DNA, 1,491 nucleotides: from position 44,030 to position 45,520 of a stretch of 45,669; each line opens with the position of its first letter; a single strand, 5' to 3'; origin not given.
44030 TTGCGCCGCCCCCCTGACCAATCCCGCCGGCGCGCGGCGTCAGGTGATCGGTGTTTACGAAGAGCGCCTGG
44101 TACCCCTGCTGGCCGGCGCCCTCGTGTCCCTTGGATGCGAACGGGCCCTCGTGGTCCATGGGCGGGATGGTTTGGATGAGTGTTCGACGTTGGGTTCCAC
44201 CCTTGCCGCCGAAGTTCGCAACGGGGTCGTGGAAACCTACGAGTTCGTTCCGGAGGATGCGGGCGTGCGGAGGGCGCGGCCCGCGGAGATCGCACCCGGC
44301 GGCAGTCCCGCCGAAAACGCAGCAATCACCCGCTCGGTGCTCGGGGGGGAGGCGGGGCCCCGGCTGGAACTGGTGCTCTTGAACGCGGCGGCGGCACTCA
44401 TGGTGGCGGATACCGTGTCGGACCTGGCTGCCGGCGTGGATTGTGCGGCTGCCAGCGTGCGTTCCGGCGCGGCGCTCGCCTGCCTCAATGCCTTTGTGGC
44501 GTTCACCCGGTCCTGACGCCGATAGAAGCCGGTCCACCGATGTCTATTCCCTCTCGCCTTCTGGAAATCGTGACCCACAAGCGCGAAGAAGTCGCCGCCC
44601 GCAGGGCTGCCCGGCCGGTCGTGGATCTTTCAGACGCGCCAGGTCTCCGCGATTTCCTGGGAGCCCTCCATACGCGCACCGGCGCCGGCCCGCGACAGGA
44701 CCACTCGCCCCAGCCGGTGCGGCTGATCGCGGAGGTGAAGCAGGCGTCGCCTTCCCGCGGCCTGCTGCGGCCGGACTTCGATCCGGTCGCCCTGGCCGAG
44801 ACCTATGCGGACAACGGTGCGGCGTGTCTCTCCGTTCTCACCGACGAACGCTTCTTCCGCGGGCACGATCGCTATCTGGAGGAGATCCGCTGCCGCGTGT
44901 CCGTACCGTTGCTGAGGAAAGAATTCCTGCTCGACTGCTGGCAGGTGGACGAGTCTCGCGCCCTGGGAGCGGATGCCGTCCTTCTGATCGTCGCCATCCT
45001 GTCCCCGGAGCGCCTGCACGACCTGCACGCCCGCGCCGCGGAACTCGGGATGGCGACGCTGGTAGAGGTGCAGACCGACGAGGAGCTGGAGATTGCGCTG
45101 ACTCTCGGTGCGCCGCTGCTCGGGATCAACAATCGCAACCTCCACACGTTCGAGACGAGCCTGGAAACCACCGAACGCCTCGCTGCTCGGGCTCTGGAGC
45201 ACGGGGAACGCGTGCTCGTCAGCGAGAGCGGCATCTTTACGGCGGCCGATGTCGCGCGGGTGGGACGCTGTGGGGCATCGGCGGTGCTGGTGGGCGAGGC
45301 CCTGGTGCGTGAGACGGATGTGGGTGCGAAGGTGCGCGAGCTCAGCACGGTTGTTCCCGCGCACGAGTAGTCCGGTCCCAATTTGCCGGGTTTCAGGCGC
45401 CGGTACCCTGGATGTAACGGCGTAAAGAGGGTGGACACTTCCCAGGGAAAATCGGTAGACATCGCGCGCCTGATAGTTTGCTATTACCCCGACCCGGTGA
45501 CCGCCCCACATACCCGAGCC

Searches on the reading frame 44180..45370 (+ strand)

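Call 29: search_protein_families(library=pfam, proteins=[window:44180-45370:+], max_evalue=0.001)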
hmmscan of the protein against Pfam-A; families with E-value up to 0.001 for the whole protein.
window:44180-45370:+ (396 aa): 1 family
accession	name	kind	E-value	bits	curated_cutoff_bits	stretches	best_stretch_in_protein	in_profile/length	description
PF00218.27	IGPS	-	2.1e-80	270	27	1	129-388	3-254/254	Indole-3-glycerol phosphate synthase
